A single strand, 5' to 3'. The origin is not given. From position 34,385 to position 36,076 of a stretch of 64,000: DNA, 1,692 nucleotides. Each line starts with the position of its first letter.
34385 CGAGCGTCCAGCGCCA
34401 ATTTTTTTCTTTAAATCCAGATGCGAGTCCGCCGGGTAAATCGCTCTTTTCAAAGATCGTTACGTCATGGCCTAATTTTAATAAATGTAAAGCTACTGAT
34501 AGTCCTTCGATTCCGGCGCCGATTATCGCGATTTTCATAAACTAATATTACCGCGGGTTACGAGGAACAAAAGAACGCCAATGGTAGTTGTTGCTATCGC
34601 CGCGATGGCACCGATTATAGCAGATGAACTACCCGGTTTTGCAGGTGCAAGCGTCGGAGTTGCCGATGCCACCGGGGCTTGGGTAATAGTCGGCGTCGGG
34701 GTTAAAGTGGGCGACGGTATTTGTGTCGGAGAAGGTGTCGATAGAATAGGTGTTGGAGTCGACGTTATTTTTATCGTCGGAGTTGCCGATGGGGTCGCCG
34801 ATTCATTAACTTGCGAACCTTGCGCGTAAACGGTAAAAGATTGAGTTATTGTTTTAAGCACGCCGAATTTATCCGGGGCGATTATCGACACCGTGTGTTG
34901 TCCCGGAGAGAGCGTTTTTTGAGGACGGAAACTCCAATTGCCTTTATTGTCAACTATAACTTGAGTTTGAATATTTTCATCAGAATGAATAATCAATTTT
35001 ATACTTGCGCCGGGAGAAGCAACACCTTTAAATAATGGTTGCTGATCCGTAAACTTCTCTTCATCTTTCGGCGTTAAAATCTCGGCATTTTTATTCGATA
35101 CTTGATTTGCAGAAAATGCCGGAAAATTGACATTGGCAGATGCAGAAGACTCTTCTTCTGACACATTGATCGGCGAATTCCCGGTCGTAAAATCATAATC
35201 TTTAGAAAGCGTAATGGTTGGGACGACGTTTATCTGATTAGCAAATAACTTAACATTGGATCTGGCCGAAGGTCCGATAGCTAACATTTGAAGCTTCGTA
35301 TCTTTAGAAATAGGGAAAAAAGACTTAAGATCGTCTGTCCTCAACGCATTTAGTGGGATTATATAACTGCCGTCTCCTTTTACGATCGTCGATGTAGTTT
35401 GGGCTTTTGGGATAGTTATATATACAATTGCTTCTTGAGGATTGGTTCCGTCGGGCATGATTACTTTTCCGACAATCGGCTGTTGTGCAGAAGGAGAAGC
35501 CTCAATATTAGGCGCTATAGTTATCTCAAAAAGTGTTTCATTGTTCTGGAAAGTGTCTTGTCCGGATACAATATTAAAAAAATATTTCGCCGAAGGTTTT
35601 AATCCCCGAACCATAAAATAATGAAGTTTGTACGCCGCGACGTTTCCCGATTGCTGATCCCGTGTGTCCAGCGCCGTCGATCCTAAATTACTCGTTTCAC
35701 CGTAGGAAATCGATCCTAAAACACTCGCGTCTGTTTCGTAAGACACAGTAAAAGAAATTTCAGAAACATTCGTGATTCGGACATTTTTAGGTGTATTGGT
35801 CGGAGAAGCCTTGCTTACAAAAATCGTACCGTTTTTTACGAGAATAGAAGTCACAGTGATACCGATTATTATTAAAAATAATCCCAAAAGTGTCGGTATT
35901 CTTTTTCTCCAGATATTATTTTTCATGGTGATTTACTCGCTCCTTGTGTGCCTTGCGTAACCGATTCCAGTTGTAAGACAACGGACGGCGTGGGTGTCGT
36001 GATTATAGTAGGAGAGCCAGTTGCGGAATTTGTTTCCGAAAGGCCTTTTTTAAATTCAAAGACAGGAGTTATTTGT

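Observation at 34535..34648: Shared C-terminal sorting-like tail (Pro/Thr linker, P-x-x-P-G-[SD], then an Ile/Gly/Ala-rich TM) on two unrelated surface proteins, resembling archaeal PGF-CTERM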

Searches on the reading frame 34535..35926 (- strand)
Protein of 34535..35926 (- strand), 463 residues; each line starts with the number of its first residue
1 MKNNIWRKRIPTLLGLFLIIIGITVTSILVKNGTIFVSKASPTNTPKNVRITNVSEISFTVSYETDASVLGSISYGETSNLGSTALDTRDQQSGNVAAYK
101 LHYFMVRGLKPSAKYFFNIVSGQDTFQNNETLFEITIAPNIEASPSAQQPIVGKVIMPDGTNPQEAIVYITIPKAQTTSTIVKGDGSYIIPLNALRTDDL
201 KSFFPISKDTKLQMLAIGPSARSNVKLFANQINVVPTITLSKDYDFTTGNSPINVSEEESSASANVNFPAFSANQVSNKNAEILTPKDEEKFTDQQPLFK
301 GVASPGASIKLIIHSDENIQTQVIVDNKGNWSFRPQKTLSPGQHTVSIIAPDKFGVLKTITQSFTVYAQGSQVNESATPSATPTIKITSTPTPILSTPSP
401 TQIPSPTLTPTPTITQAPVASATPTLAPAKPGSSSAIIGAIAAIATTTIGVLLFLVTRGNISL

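Call 3: search_protein_families(library=ncbifam, proteins=[window:34535-35926:-], max_evalue=10)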
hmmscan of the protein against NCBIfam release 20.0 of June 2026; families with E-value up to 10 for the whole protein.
window:34535-35926:- (463 aa): 1 family
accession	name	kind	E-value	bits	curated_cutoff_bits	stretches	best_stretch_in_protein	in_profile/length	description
NF040520.1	Ig_like_BLP2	equivalog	5.1e-07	28.2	750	1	293-374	536-615/730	Ig-like repeat protein Blp2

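Call 4: search_protein_families(library=pfam, proteins=[window:34535-35926:-], max_evalue=1)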
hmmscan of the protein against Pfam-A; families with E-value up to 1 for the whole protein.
window:34535-35926:- (463 aa): 5 families
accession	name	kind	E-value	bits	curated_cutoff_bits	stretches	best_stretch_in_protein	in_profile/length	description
PF19077.6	Big_13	-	1.3e-09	38.9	27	1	293-366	25-100/102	Bacterial Ig-like domain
PF16656.11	Pur_ac_phosph_N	-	0.0015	19.5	30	1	46-124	1-83/93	Purple acid Phosphatase, N-terminal domain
PF00041.27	fn3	-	0.0084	16.7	25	1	45-121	2-68/84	Fibronectin type III domain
PF13689.11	DUF4154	-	0.15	12.6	24.9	1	209-277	65-133/143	YfiR/HmsC-like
PF25193.1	DPC1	-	0.47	11.6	27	0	361-389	19-46/65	Diatom pyrenoid component 1 motif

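Call 8: find_homologous_proteins(query=window:34535-35926:-, max_evalue=0.001)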
Query window:34535-35926:- (463 aa): 520 proteins with E <= 0.001 among 8000 candidates; the best 120 are listed.
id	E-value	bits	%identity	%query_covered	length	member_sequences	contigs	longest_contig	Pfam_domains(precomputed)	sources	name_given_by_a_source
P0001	9.8e-292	985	100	100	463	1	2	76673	PF19077.7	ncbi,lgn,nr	ncbi:MAG: Ig-like domain-containing protein [Patescibacteria group bacterium]|nr:Ig-like domain-cont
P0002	4.5e-243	825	83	100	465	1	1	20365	PF19077.7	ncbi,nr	ncbi:MAG: Ig-like domain-containing protein [Patescibacteria group bacterium]|nr:Ig-like domain-cont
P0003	5.9e-160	551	58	100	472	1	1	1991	PF19077.7,PF16656.12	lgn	-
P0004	2.2e-157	542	57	100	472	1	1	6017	PF19077.7,PF16656.12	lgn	-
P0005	2.4e-155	536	57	100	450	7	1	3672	PF13620.13,PF19077.7,PF16656.12,PF17936.8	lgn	-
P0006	1.0e-153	530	54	100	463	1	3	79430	PF19077.7,PF16656.12,PF17936.8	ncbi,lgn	-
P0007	3.3e-151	522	54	100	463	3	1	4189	PF19077.7,PF16656.12,PF17936.8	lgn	-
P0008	5.2e-150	518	53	100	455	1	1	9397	PF13620.13,PF19077.7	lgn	-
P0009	2.6e-148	513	55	99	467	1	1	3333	PF00041.28,PF19077.7,PF16656.12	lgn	-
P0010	1.1e-147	510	56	99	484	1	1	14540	PF00041.28,PF19077.7,PF16656.12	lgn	-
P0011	8.5e-146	504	53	100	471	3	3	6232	PF19077.7,PF16656.12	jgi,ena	-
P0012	8.8e-146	504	54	100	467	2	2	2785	PF13620.13,PF00041.28,PF19077.7,PF16656.12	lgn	-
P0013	2.3e-145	503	53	100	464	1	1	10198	PF00041.28,PF19077.7,PF16656.12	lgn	-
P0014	3.5e-144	499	51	100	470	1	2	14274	PF00041.28,PF19077.7,PF16656.12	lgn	-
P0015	3.7e-144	499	53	99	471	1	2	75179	PF19077.7,PF16656.12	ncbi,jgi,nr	ncbi:hypothetical protein C4559_05980 [Candidatus Microgenomates bacterium]|nr:MAG: hypothetical pro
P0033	2.8e-133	463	54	85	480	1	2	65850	PF19077.7,PF16656.12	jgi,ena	jgi:hypothetical protein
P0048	1.7e-130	454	53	87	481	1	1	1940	PF19077.7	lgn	-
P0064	7.8e-128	445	51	92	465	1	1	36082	PF19077.7,PF16656.12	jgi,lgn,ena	-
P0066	1.4e-127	444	49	100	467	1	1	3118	PF00041.28,PF19077.7,PF16656.12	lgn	-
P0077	2.5e-125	437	46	100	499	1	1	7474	PF00041.28,PF19077.7,PF16656.12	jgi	-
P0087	2.5e-124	433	54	83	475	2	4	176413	PF19077.7,PF16656.12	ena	-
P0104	7.8e-122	425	45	100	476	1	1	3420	PF13620.13,PF19077.7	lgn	-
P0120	1.8e-120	421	49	87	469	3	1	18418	PF19077.7,PF16656.12,PF17936.8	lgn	-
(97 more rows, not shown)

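Call 11: search_protein_families(library=ncbifam, max_evalue=10, proteins=[P0066, P0077, P0104, P0120, P0064, P0033, P0048, P0087, P0013, P0003])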
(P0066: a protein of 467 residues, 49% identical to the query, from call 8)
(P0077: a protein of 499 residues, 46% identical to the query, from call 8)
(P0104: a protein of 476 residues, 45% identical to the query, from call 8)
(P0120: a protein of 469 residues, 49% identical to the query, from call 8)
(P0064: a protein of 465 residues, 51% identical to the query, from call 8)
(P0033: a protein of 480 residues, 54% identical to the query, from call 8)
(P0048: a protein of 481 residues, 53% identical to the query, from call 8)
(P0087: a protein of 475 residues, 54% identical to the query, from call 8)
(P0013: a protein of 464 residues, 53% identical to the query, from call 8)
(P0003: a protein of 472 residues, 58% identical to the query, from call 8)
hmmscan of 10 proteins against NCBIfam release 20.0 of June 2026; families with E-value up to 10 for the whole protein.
P0066 (467 aa): 2 families
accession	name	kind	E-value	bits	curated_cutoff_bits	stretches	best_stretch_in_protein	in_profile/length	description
NF040520.1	Ig_like_BLP2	equivalog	1.3e-08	33.5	750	1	286-369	532-615/730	Ig-like repeat protein Blp2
NF033510.3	Ca_tandemer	repeat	9.9e-07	29.1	50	1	291-352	30-93/96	Ca2+-stabilized repeat-containing adhesin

P0077 (499 aa): 2 families
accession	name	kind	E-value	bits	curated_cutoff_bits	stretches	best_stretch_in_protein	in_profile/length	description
NF040520.1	Ig_like_BLP2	equivalog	2.4e-06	26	750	2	288-364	534-608/730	Ig-like repeat protein Blp2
NF037973.1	metallo_SslE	exception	0.12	9.7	3000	1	373-426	44-95/1519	lipoprotein metalloprotease SslE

P0104 (476 aa): 7 families
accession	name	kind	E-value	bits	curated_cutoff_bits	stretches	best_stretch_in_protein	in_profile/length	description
NF033510.3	Ca_tandemer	repeat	1.3e-07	31.9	50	1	291-352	29-93/96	Ca2+-stabilized repeat-containing adhesin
NF040520.1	Ig_like_BLP2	equivalog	7.3e-06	24.4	750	1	291-373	536-619/730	Ig-like repeat protein Blp2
NF058648.1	ECF_sub_HI1622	equivalog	3.1e-05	24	100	1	298-417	35-143/180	NikL family nickel/cobalt ECF transporter subunit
NF009315.0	PRK12674.1-4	equivalog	0.041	14.1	130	1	17-50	81-114/121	Na+/H+ antiporter subunit G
NF012211.1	tand_rpt_95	domain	0.62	10.1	90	1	306-347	28-68/98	tandem-95 repeat protein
TIGR04203.1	RPT_S_cricet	repeat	2.1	8.6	60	1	339-362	10-31/38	TIGR04203-type repeat-containing surface protein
TIGR01167.1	LPXTG_anchor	domain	2.7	8.8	15.9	1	440-467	2-29/34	LPXTG cell wall anchor domain-containing protein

P0120 (469 aa): 2 families
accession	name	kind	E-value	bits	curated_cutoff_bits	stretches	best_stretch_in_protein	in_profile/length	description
NF033510.3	Ca_tandemer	repeat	5.5e-08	33.1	50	1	291-354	29-94/96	Ca2+-stabilized repeat-containing adhesin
NF040520.1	Ig_like_BLP2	equivalog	1.4e-06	26.7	750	1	291-368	536-611/730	Ig-like repeat protein Blp2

P0064 (465 aa): 4 families
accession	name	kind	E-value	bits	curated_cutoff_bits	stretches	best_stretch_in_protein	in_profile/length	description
NF033510.3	Ca_tandemer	repeat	9.5e-09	35.5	50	1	284-350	25-93/96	Ca2+-stabilized repeat-containing adhesin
NF040520.1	Ig_like_BLP2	equivalog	6.1e-07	28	750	1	284-368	532-614/730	Ig-like repeat protein Blp2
NF058648.1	ECF_sub_HI1622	equivalog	0.14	12.1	100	1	296-374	36-109/180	NikL family nickel/cobalt ECF transporter subunit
TIGR01167.1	LPXTG_anchor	domain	5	8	15.9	1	429-457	1-28/34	LPXTG cell wall anchor domain-containing protein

P0033 (480 aa): 2 families
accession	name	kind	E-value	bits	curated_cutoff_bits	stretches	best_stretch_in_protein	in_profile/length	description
NF040520.1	Ig_like_BLP2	equivalog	3.5e-06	25.4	750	1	286-366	531-609/730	Ig-like repeat protein Blp2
NF058648.1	ECF_sub_HI1622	equivalog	0.063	13.2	100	1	297-368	33-100/180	NikL family nickel/cobalt ECF transporter subunit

P0048 (481 aa): 3 families
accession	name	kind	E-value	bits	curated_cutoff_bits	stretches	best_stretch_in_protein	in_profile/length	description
NF040520.1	Ig_like_BLP2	equivalog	2.9e-08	32.3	750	1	286-367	530-609/730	Ig-like repeat protein Blp2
NF033510.3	Ca_tandemer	repeat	5.4e-08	33.1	50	1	287-354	24-93/96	Ca2+-stabilized repeat-containing adhesin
NF058648.1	ECF_sub_HI1622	equivalog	0.045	13.7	100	1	302-390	38-120/180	NikL family nickel/cobalt ECF transporter subunit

P0087 (475 aa): 5 families
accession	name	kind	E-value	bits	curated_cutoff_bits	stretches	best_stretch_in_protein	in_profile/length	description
NF033510.3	Ca_tandemer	repeat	3e-08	33.9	50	1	295-356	30-93/96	Ca2+-stabilized repeat-containing adhesin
NF040520.1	Ig_like_BLP2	equivalog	4.7e-06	25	750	1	294-368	536-608/730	Ig-like repeat protein Blp2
NF041895.1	choice_anch_V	domain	0.0036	17.4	42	1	316-357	95-136/150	choice-of-anchor V domain-containing protein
NF058648.1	ECF_sub_HI1622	equivalog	0.73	9.8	100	1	300-376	33-101/180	NikL family nickel/cobalt ECF transporter subunit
NF041620.1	MXAN_5187_fam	hypoth_equivalog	2.9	7.5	200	1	255-434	357-511/601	MXAN_5187 family protein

P0013 (464 aa): 4 families
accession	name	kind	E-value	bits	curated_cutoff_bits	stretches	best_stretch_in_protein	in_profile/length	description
NF033510.3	Ca_tandemer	repeat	9.6e-10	38.7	50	1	276-351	19-93/96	Ca2+-stabilized repeat-containing adhesin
NF040520.1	Ig_like_BLP2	equivalog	0.00041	18.6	750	1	291-369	537-614/730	Ig-like repeat protein Blp2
NF007086.0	PRK09539.1-3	equivalog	0.15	12.8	101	1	209-271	2-63/92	tRNA-splicing endonuclease subunit beta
NF037973.1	metallo_SslE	exception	0.93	6.7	3000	1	368-430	29-92/1519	lipoprotein metalloprotease SslE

P0003 (472 aa): 3 families
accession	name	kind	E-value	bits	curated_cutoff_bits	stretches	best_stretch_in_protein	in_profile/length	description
NF033510.3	Ca_tandemer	repeat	3.7e-06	27.2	50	1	290-354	27-93/96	Ca2+-stabilized repeat-containing adhesin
NF040520.1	Ig_like_BLP2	equivalog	4.7e-05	21.7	750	1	292-371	536-613/730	Ig-like repeat protein Blp2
NF058582.1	Microco_LAVTG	domain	7.1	6.9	27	1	440-468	6-34/34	LAVTG motif-containing sortase-dependent surface protein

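Call 20: find_related_loci(query=A1, collection=genome_contigs, flank=10000)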
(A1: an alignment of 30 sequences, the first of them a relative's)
Query A1 (463 aa) in genome_contigs; peptide patterns used: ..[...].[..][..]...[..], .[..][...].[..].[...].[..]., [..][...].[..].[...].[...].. (x = any residue, [..] = any of these).
110 stretches matched a pattern; 50 encode a relative of the query (tblastn E <= 1e-3); 50 distinct loci.
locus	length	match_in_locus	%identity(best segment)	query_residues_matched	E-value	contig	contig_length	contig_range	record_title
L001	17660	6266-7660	83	1-463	0e+0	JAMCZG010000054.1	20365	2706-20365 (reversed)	MAG: Patescibacteria group bacterium isolate FK_Sedi_B_Bin.314 NODE_9139_length_20365_cov_5.29993, whole genome shotgun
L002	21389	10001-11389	54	1-463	3e-150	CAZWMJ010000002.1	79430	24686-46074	MAG TPA_asm: uncultured Gammaproteobacteria bacterium isolate binchicken_co38_574 genome assembly, contig: NODE_785_leng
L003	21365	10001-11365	51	1-463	1e-141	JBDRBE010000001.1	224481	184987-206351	MAG: Candidatus Levyibacteriota bacterium isolate MEGAHIT-group-1.104 k141_4443064, whole genome shotgun sequence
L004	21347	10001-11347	52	1-458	4e-141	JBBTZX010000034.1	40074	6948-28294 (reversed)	MAG: Patescibacteria group bacterium isolate H14-bin027_1 H14_bin027_1_000000000034, whole genome shotgun sequence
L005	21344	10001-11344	50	1-458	3e-135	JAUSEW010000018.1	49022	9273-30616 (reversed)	MAG: Candidatus Levyibacteriota bacterium isolate E14_maxbin.252 E14_k141_1211168, whole genome shotgun sequence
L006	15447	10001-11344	51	1-458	1e-134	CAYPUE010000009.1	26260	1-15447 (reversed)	MAG TPA_asm: uncultured Gammaproteobacteria bacterium isolate SRP269290_co2_354 genome assembly, contig: NODE_1731_lengt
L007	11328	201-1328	54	1-377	2e-130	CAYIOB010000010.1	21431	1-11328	MAG TPA_asm: uncultured Gammaproteobacteria bacterium isolate ERP119705_co25_644 genome assembly, contig: NODE_1425_leng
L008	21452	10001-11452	47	1-454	1e-131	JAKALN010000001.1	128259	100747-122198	MAG: bacterium isolate WY5.bin128 NODE_199_length_128259_cov_9.479966, whole genome shotgun sequence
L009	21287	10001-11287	49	1-437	9e-126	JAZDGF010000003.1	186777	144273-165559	MAG: Candidatus Levyibacteriota bacterium isolate MEGAHIT-group-0.239 k141_212847, whole genome shotgun sequence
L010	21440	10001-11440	45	1-463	2e-124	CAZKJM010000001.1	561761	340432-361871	MAG TPA_asm: uncultured Gammaproteobacteria bacterium isolate binchicken_co20_415 genome assembly, contig: NODE_8_length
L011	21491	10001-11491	42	1-455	8e-122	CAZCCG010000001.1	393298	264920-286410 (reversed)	MAG TPA_asm: uncultured Gammaproteobacteria bacterium isolate SRP200132_co1_33 genome assembly, contig: NODE_10_length_3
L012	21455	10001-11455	44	1-463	6e-121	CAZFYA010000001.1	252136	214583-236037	MAG TPA_asm: uncultured Gammaproteobacteria bacterium isolate SRP239243_co2_396 genome assembly, contig: NODE_17_length_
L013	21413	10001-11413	44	1-463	1e-118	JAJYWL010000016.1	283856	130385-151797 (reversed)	MAG: bacterium isolate FK3.bin113 NODE_31_length_283856_cov_3.502479, whole genome shotgun sequence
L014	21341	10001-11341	48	1-437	3e-118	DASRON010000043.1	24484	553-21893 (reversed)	MAG TPA_asm: Patescibacteria group bacterium isolate SMAG_U10269 k141_381607, whole genome shotgun sequence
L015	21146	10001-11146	53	1-394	3e-118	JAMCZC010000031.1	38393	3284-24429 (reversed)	MAG: Patescibacteria group bacterium isolate FK_Sedi_B_Bin.322 NODE_2996_length_38393_cov_39.6772, whole genome shotgun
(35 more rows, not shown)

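Call 33: find_encoding_contigs(protein=P0001, flank=10000, max_places=3)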
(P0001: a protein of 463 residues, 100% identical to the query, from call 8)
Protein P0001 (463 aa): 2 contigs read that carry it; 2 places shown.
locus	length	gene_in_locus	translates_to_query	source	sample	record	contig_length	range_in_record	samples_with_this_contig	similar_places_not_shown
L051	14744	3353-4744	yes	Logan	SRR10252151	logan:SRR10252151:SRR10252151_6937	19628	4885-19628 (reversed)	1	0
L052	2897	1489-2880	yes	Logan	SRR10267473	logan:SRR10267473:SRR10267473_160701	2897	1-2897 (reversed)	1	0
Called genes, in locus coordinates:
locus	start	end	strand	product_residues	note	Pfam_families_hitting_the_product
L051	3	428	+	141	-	?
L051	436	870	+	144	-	PF00293:NUDIX, PF14815:NUDIX_4 (weak)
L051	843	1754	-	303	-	PF04015:DUF362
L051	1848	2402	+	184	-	-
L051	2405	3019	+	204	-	PF04350:PilO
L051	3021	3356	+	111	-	-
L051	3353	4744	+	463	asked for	PF19077:Big_13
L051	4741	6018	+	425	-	PF00070:Pyr_redox (faint), PF01266:DAO, PF01593:Amino_oxidase, PF13450:NAD_binding_8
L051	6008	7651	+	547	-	PF13231:PMT_2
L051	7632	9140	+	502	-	PF13231:PMT_2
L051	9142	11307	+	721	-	PF10060:DUF2298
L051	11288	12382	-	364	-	PF03816:LytR_cpsA_psr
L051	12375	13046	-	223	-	PF00121:TIM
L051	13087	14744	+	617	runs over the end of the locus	PF00580:UvrD-helicase, PF13245:AAA_19, PF13604:AAA_30 (faint), PF01443:Viral_helicase1 (faint), PF13361:UvrD_C, PF13538:UvrD_C_2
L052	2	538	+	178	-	?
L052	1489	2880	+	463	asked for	PF19077:Big_13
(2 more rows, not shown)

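Call 61: predict_structure(alignment_id=A1)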
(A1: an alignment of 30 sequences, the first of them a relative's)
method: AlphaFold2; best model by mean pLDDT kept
length: 463 residues; sequences in the alignment: 30
mean_pLDDT: 79.0   pTM: 0.55
mean pLDDT of the five models: 79.0, 77.0, 76.1, 73.8, 73.8
residues with pLDDT >= 90: 216; 70-90: 127; 50-70: 36; < 50: 84
segments of 3 or more residues with pLDDT < 50: 1-3, 35-41, 256-265, 372-410, 412-428, 431-433, 461-463
pLDDT, mean of each block of 10 residues (from residue 1): 52 80 78 47 80 96 93 92 92 92 97 95 84 94 90 95 96 94 96 93 92 93 92 89 87 54 54 72 89 92 88 91 89 94 93 74 88 47 43 43 43 46 44 59 82 72 47
secondary structure, 60 per line:
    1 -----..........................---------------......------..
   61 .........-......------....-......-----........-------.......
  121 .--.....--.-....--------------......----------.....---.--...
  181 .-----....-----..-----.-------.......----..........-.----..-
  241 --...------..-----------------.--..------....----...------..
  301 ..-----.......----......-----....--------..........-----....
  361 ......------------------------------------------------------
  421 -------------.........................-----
elements in order: H6-31 E47-52 E59-69 E71-76 E83-86 H88-93 E99-106 E114-121 E124-128 E133-136 E151-156 E167-171 E178-181 E187-190 E211-217 E222-228 E243-245 E282-285 E290-292 E299-302 E308-314 E319-324 E330-333 E342-351 E357-366 H434-458

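Call 63: fold_search(model_id=the predicted structure, library=pdb)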
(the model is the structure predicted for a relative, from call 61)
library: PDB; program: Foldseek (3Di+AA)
matches with E <= 10: 1831; with E <= 0.001: 291
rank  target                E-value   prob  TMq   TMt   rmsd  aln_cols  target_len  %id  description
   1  5e4s                  1.6e-08  1.00  0.15  0.23  26.9       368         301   12  Crystal structure of mouse CNTN4 FN1-FN3 domains (released 2016-08-31)
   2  5e53_D                2.1e-08  1.00  0.14  0.21  29.6       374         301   10  Crystal structure of chicken CNTN1 FN1-FN3 domains (released 2016-08-31)
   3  5e53_B                3.0e-08  1.00  0.15  0.22  30.2       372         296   10  Crystal structure of chicken CNTN1 FN1-FN3 domains (released 2016-08-31)
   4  6xay_B                3.1e-08  1.00  0.15  0.24  27.2       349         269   11  Structure of a fragment of human fibronectin containing the 10th, 11th and 12th type III domains (released 2021-06-09)
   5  6xay_A                3.3e-08  1.00  0.15  0.24  27.3       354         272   10  Structure of a fragment of human fibronectin containing the 10th, 11th and 12th type III domains (released 2021-06-09)
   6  6tpw                  3.9e-08  1.00  0.14  0.17  30.6       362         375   13  Crystal structures of FNIII domain one through four of the human leucocyte common antigen-related protein ( LAR) (released 2020-05-13)
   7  7mrq                  4.6e-08  1.00  0.16  0.22  28.6       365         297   10  Chicken CNTN4 FN1-FN3 domains with T751A, V752A, Y781A, E786A mutations (released 2022-01-05)
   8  6xay_C                5.7e-08  1.00  0.14  0.23  26.4       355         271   11  Structure of a fragment of human fibronectin containing the 10th, 11th and 12th type III domains (released 2021-06-09)
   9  4pbx                  6.7e-08  1.00  0.15  0.12  27.2       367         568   11  Crystal structure of the six N-terminal domains of human receptor protein tyrosine phosphatase sigma (released 2014-11-12)
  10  7mrs_A                7.4e-08  1.00  0.16  0.24  28.3       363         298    7  Zebrafish CNTN4 APPb complex (released 2022-01-05)
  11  5e7l                  7.8e-08  1.00  0.15  0.21  27.9       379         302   10  Crystal structure of mouse CNTN2 FN1-FN3 domains (released 2016-08-31)
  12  7mrk_D                9.2e-08  1.00  0.16  0.22  27.7       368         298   11  Chicken CNTN4 APP complex (released 2022-01-05)
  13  6xax_B                1.0e-07  1.00  0.16  0.26  28.1       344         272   10  Structure of a fragment of human fibronectin containing the 11th type III domain, extra domain A, and the 12th type II (released 2021-06-09)
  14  4gh7_B                1.0e-07  1.00  0.16  0.25  27.2       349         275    9  Crystal structure of Anticalin N7A in complex with oncofetal fibronectin fragment Fn7B8 (released 2012-12-26)
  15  5e53_C                1.2e-07  1.00  0.15  0.23  26.1       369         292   11  Crystal structure of chicken CNTN1 FN1-FN3 domains (released 2016-08-31)
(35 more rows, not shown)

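Call 66: find_related_loci(query=A1, collection=metagenome_contigs, flank=10000)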
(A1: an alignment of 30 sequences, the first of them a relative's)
Query A1 (463 aa) in metagenome_contigs; peptide patterns used: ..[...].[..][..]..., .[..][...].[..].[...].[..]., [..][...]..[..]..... (x = any residue, [..] = any of these).
294 stretches matched a pattern; 183 encode a relative of the query (tblastn E <= 1e-3); the best 80 are kept; 80 distinct loci.
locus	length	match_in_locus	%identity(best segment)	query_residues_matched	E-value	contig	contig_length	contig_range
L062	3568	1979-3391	53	1-463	3e-156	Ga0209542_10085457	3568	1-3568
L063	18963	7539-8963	51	1-463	3e-143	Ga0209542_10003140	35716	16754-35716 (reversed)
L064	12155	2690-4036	52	1-458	3e-141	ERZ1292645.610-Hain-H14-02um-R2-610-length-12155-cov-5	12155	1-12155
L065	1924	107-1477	49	1-462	2e-149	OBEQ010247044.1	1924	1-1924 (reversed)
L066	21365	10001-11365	52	1-463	2e-136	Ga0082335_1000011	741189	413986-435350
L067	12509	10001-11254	51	1-428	2e-132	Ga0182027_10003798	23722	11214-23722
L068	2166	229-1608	49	1-463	3e-140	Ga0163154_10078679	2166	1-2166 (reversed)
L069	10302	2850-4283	47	1-463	1e-131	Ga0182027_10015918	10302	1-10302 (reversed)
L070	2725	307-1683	47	1-461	5e-136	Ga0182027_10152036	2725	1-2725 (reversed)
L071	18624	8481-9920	45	1-463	2e-128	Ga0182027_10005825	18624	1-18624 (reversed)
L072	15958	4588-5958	46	1-463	2e-127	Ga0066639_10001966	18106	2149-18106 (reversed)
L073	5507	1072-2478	46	1-461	8e-127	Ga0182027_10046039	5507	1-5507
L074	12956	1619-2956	46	1-458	4e-125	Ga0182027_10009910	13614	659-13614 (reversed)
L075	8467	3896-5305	44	1-461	3e-124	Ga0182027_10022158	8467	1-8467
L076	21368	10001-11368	46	1-458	7e-124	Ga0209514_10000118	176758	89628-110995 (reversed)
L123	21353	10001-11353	44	1-463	3e-110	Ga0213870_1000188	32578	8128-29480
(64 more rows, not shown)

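Call 68: search_protein_families(library=pfam, max_evalue=0.01, proteins=[L123:18809-19549:+])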
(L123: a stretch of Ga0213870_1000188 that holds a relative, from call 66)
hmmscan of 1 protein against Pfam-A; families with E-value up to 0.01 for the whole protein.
L123:18809-19549:+ (246 aa): 1 family
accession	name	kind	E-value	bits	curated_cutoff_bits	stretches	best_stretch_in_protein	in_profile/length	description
PF04203.18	Sortase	-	1.1e-20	74.1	26.6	1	115-243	1-124/125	Sortase domain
